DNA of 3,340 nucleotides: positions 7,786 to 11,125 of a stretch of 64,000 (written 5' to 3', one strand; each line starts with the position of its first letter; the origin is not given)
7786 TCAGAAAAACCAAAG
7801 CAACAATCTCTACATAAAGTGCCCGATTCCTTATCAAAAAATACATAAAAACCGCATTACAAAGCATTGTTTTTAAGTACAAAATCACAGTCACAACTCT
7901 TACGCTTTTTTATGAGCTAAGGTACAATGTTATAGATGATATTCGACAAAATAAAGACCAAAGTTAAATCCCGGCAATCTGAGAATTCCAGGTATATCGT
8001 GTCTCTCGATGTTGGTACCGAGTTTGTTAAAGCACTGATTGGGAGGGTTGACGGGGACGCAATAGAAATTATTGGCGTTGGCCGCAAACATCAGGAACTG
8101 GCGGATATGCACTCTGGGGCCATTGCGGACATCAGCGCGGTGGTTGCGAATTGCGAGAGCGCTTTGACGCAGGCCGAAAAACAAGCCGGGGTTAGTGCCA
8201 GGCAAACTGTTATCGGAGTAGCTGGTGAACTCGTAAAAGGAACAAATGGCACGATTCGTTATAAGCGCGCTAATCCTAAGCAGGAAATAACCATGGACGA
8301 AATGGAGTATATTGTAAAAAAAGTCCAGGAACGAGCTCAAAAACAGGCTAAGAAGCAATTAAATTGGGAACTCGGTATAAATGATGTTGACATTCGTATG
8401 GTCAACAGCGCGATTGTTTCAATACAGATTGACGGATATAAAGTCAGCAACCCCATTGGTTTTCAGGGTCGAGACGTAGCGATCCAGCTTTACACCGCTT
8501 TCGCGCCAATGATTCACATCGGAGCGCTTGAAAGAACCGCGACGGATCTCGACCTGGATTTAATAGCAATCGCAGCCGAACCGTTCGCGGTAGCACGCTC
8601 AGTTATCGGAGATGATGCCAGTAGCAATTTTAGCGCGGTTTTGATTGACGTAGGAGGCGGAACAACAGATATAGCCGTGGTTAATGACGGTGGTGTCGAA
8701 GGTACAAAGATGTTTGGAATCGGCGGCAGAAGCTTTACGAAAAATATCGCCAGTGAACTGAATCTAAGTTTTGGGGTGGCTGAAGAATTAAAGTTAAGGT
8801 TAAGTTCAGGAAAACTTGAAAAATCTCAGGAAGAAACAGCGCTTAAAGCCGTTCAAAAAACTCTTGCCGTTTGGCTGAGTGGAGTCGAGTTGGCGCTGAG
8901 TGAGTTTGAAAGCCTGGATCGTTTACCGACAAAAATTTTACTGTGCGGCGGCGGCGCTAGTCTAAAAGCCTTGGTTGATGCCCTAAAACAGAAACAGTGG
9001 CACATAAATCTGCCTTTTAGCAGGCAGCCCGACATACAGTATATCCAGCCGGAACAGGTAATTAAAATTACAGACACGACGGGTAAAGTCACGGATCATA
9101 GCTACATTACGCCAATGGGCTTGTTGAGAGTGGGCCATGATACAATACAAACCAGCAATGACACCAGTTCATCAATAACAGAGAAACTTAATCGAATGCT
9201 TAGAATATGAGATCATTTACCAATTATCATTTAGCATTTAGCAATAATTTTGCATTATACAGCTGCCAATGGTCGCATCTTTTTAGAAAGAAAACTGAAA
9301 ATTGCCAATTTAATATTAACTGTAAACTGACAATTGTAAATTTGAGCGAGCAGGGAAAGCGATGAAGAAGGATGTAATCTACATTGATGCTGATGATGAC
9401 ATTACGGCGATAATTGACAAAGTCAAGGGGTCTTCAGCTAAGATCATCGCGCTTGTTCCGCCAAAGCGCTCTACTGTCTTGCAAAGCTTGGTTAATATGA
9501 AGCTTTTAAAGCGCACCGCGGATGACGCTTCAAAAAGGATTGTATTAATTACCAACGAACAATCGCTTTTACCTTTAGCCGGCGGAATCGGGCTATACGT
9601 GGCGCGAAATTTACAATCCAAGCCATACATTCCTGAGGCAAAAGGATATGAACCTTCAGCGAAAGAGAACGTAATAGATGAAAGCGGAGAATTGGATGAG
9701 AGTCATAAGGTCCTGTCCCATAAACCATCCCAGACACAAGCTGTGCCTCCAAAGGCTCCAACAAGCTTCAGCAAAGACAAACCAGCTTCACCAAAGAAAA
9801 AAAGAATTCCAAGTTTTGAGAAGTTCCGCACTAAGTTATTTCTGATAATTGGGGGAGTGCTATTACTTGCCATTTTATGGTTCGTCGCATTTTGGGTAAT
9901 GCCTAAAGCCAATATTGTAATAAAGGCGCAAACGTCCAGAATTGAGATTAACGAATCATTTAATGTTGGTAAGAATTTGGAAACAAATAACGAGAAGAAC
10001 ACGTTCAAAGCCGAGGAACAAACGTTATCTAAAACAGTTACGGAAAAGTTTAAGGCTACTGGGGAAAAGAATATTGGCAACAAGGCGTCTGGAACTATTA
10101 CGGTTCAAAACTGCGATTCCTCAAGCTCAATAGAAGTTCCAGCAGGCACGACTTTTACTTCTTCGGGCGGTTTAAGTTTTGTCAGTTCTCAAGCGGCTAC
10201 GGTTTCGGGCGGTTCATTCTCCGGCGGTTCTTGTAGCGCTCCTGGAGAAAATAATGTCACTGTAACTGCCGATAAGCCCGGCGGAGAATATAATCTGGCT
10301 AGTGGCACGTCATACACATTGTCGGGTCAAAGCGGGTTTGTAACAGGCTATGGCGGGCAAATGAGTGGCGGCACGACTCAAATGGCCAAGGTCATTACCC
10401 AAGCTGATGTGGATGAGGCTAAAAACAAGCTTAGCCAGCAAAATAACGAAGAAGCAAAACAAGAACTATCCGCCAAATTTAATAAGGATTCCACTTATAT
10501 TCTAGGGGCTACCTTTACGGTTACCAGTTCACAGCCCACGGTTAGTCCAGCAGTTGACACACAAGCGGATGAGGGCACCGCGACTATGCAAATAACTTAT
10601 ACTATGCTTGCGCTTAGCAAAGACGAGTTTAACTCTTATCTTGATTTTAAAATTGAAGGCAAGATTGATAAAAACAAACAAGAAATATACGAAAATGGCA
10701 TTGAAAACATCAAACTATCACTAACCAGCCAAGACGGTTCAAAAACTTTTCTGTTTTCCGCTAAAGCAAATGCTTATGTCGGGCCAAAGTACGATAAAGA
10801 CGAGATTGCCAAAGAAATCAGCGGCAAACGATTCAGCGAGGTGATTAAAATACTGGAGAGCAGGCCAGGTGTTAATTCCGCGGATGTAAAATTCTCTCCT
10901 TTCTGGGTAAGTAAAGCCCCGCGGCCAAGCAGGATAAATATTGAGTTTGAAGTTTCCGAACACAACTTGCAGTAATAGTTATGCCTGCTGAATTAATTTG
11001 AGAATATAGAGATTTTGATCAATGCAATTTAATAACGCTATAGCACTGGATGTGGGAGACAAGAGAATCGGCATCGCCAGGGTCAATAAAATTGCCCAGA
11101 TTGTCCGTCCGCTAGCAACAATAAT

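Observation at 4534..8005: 3.2-kb islet inserted upstream of ftsA, flanked by 113-bp direct repeats that duplicate the ftsA promoter and first 24 codons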

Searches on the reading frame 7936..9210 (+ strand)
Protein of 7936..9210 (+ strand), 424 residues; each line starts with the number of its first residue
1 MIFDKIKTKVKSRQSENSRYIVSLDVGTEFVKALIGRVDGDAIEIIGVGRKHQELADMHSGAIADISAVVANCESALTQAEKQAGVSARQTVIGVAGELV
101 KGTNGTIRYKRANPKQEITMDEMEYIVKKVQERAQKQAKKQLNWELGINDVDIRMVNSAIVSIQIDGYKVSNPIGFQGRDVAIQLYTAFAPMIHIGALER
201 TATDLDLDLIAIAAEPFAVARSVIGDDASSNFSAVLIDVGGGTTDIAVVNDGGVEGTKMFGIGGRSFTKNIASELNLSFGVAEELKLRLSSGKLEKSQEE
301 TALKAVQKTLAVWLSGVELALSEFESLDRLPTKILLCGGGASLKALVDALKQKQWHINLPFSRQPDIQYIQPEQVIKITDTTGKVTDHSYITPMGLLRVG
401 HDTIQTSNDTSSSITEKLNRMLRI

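Call 4: search_protein_families(library=pfam, proteins=[window:7936-9210:+], max_evalue=0.01)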
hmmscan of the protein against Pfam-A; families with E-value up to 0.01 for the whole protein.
window:7936-9210:+ (424 aa): 6 families
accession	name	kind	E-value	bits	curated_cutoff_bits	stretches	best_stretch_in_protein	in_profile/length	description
PF14450.12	FtsA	-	1.5e-14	54.8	31.8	1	235-391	1-123/127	Cell division protein FtsA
PF06723.19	MreB_Mbl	-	9.2e-09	35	27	1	211-302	125-221/327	MreB/Mbl protein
PF11104.14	PilM_2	-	3.2e-08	33.3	27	1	217-353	166-297/340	Type IV pilus assembly protein PilM;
PF06277.17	EutA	-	2.3e-06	27.2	27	1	231-271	142-182/475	Ethanolamine utilisation protein EutA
PF08841.16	DDR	-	0.0022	17.5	24.6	1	232-286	133-188/328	Diol dehydratase reactivase ATPase-like domain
PF00370.27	FGGY_N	-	0.0023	18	28.8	1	20-97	1-77/245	FGGY family of carbohydrate kinases, N-terminal domain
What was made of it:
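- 7936..9210 (+): Intact ftsA (424 aa). Pfam FtsA (call 4).
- Checked: The right copy runs into the intact 424-aa ftsA (7936-9210; Pfam FtsA, call 4).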

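Call 8: find_encoding_contigs(protein=window:7936-9210:+, flank=10000, max_places=10)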
Protein window:7936-9210:+ (424 aa): 1 contig read that carries it; 1 place shown.
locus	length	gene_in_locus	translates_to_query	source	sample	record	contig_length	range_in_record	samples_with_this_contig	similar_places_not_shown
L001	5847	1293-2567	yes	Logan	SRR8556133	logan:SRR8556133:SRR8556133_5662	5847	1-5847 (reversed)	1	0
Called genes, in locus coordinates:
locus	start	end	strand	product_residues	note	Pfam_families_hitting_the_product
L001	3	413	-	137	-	?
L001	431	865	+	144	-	PF00293:NUDIX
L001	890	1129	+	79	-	-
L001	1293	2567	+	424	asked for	PF06723:MreB_Mbl (weak), PF11104:PilM_2, PF06277:EutA (weak), PF14450:FtsA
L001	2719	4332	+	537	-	PF04865:Baseplate_J (faint), PF21110:GlxA (weak)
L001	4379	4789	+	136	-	PF03652:RuvX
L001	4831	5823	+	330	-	PF02618:YceG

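Call 11: find_related_loci(query=window:7936-9210:+, collection=genome_contigs, flank=10000)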
Query window:7936-9210:+ (424 aa) in genome_contigs; peptide patterns used: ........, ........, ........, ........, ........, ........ (x = any residue, [..] = any of these).
600 stretches matched a pattern (row limit reached: there are more); 524 encode a relative of the query (tblastn E <= 1e-3); the best 80 are kept; 80 distinct loci.
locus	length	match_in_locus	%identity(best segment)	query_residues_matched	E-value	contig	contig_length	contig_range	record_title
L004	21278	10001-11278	64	1-424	0e+0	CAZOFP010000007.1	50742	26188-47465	MAG TPA_asm: uncultured Candidatus Saccharibacteria bacterium isolate SRP128015_co3_419 genome assembly, contig: NODE_42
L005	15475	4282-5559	64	1-424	0e+0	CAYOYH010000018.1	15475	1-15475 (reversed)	MAG TPA_asm: uncultured Candidatus Saccharibacteria bacterium isolate binchicken_co53_87 genome assembly, contig: NODE_2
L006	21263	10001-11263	65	1-424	0e+0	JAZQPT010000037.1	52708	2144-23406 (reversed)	MAG: Candidatus Saccharimonadales bacterium isolate T1900045238_TH20190008.MAGScoT_cleanbin_000005 SGB_5494_k141_323606,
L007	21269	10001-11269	65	1-424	0e+0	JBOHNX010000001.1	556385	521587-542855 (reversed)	MAG: Candidatus Saccharimonadales bacterium isolate SD8036_maxbin2.bin.8 NODE_2_length_556385_cov_14.177026, whole genom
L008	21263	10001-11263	65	1-424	0e+0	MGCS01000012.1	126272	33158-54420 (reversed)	MAG: Candidatus Saccharibacteria bacterium RIFCSPHIGHO2_12_FULL_44_22 rifcsphigho2_12_scaffold_398, whole genome shotgun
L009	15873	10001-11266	63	1-424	0e+0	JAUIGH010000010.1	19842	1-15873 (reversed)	MAG: bacterium isolate Co_bin.139 NODE_15359_length_19842_cov_0.896830, whole genome shotgun sequence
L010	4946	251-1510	64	1-424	0e+0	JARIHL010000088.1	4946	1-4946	MAG: Candidatus Saccharibacteria bacterium isolate CullarsAll.DT.39 k141_705932, whole genome shotgun sequence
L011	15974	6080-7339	64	1-422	0e+0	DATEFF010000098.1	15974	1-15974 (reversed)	MAG TPA_asm: Candidatus Saccharimonadales bacterium isolate SMAG_U8752 k141_128818, whole genome shotgun sequence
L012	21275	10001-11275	64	1-424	0e+0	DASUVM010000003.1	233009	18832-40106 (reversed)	MAG TPA_asm: Candidatus Saccharimonadales bacterium isolate SMAG_U1815 k141_672616, whole genome shotgun sequence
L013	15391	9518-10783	63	1-424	0e+0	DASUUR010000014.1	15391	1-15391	MAG TPA_asm: Candidatus Saccharimonadales bacterium isolate SMAG_U1794 k141_1441614, whole genome shotgun sequence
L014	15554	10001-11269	65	1-424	0e+0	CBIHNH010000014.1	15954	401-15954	MAG TPA_asm: uncultured bacterium isolate SRR18156185_binner123_Refined_9 genome assembly, contig: ERZ27336837.408, whol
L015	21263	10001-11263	64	1-422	0e+0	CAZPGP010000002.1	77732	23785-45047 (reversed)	MAG TPA_asm: uncultured Candidatus Saccharibacteria bacterium isolate SRP200132_co1_577 genome assembly, contig: NODE_40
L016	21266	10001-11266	64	1-424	0e+0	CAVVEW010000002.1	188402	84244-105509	MAG: uncultured Candidatus Saccharibacteria bacterium isolate MFD01721.bin.2.197 genome assembly, contig: contig_28945,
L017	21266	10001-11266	64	1-424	0e+0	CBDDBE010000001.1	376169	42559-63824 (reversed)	MAG TPA_asm: uncultured Candidatus Saccharibacteria bacterium isolate SRP200132_co1_492 genome assembly, contig: NODE_11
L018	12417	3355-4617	63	1-424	0e+0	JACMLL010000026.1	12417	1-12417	MAG: Candidatus Saccharibacteria bacterium isolate ES-bin-308 ES-bin-308-contig-k141_4811507, whole genome shotgun seque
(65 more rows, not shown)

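Call 16: find_homologous_proteins(query=window:7936-9210:+, max_evalue=1e-100)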
Query window:7936-9210:+ (424 aa): 7912 proteins with E <= 1e-100 among 8000 candidates; the best 120 are listed.
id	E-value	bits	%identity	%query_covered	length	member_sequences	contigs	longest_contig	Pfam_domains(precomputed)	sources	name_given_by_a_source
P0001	1.8e-262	888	97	100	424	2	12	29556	PF06723.20,PF14450.13,PF11104.15,PF06277.18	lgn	-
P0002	3.8e-240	814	90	98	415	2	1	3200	PF06723.20,PF14450.13,PF11104.15,PF06277.18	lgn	-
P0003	1.4e-189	648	68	100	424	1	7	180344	PF06723.20,PF14450.13,PF06277.18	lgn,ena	-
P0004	1.7e-182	625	67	100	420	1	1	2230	PF06723.20,PF14450.13,PF11104.15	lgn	-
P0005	1.7e-182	625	68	100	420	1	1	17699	PF06723.20,PF14450.13,PF11104.15,PF06277.18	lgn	-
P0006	1.8e-182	625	68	100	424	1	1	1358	PF14450.13,PF11104.15,PF06277.18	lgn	-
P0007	2.3e-182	624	66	100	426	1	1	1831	PF06723.20,PF14450.13,PF11104.15,PF06277.18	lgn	-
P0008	2.3e-182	624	66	100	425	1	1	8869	PF06723.20,PF14450.13,PF11104.15,PF06277.18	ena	-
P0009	1.8e-181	621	67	100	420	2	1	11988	PF14450.13,PF11104.15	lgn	-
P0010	7.8e-181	619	65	100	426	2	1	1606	PF06723.20,PF14450.13,PF11104.15,PF06277.18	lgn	-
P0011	8.3e-181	619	66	100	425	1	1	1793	PF14450.13,PF11104.15,PF06277.18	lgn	-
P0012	8.5e-180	616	63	100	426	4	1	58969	PF06723.20,PF14450.13,PF11104.15,PF06277.18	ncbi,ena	-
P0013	1.1e-179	615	65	100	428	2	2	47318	PF14450.13,PF06277.18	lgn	-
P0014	2.3e-179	614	64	100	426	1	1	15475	PF06723.20,PF14450.13,PF11104.15,PF06277.18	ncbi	-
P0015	3.4e-179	614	64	100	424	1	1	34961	PF06723.20,PF13941.13,PF14450.13,PF11104.15,PF06277.18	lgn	-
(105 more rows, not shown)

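Call 19: find_encoding_contigs(protein=P0001, flank=10000, max_places=10)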
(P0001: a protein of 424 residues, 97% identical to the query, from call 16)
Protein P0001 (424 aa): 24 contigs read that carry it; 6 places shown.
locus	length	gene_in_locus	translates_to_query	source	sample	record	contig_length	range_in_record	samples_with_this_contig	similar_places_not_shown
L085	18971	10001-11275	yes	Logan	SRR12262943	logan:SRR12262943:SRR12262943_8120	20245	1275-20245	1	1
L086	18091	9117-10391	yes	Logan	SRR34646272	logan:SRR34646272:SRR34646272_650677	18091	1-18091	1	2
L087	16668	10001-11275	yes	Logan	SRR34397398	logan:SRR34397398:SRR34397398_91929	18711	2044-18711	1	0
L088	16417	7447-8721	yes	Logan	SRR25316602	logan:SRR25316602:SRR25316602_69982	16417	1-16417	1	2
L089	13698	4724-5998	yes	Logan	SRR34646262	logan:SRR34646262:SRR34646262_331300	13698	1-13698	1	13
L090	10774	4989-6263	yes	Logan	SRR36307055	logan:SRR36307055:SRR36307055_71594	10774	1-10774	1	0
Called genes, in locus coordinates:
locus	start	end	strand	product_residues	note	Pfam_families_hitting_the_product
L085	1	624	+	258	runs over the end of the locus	-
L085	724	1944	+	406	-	-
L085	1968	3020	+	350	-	-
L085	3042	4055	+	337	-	-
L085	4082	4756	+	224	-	-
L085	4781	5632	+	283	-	PF18911:PKD_4 (faint)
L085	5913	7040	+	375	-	PF02540:NAD_synthase (faint), PF03054:tRNA_Me_trans, PF20259:tRNA_Me_trans_M, PF20258:tRNA_Me_trans_C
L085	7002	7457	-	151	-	-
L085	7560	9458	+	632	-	PF01411:tRNA-synt_2c, PF07973:tRNA_SAD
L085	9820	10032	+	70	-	-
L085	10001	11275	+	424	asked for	PF06723:MreB_Mbl (weak), PF11104:PilM_2, PF06277:EutA (weak), PF14450:FtsA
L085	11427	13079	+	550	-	PF04865:Baseplate_J (weak), PF21110:GlxA (weak)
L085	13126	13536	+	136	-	PF03652:RuvX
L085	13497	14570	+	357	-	PF02618:YceG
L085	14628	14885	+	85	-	-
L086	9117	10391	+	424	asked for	PF06723:MreB_Mbl (weak), PF11104:PilM_2, PF06277:EutA (weak), PF14450:FtsA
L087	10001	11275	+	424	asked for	PF06723:MreB_Mbl (weak), PF11104:PilM_2, PF06277:EutA (weak), PF14450:FtsA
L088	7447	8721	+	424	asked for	PF06723:MreB_Mbl (weak), PF11104:PilM_2, PF06277:EutA (weak), PF14450:FtsA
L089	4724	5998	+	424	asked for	PF06723:MreB_Mbl (weak), PF11104:PilM_2, PF06277:EutA (weak), PF14450:FtsA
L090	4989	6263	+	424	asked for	PF06723:MreB_Mbl (weak), PF11104:PilM_2, PF06277:EutA (weak), PF14450:FtsA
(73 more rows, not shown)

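Call 20: find_encoding_contigs(protein=P0002, flank=10000, max_places=10)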
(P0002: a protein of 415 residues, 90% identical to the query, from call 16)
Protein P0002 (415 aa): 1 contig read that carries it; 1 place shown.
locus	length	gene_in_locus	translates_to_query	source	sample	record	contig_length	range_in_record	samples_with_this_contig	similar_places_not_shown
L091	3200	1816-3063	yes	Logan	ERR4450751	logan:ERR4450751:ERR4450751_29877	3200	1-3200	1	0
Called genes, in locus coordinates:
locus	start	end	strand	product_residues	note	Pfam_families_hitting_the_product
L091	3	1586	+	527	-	?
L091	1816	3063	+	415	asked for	PF06723:MreB_Mbl (weak), PF11104:PilM_2, PF06277:EutA (weak), PF14450:FtsA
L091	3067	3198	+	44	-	?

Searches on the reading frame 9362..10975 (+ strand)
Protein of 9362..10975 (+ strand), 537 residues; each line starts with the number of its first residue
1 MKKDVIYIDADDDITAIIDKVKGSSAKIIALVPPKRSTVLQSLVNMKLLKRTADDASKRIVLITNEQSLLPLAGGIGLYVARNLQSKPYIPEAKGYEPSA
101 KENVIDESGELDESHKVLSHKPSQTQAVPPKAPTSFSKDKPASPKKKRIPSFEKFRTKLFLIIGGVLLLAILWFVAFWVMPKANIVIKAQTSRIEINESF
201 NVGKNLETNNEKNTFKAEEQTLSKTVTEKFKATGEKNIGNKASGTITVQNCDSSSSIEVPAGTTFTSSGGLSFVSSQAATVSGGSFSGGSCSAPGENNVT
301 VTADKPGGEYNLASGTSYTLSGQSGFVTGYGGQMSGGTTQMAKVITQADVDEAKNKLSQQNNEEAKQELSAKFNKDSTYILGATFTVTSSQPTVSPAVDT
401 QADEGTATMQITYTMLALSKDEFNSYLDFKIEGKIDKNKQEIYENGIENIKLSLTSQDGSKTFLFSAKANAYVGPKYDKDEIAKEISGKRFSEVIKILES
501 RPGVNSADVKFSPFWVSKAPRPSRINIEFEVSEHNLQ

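Call 4: search_protein_families(library=pfam, proteins=[window:9362-10975:+], max_evalue=0.01)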
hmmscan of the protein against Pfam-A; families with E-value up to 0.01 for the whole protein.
window:9362-10975:+ (537 aa): 2 families
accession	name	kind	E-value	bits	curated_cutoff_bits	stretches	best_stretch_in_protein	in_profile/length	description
PF21110.3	GlxA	-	9.2e-07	29.9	27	1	241-325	1-92/105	GlxA beta barrel domain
PF04865.19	Baseplate_J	-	0.00024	20.9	21.1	1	238-321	19-89/255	Baseplate J-like protein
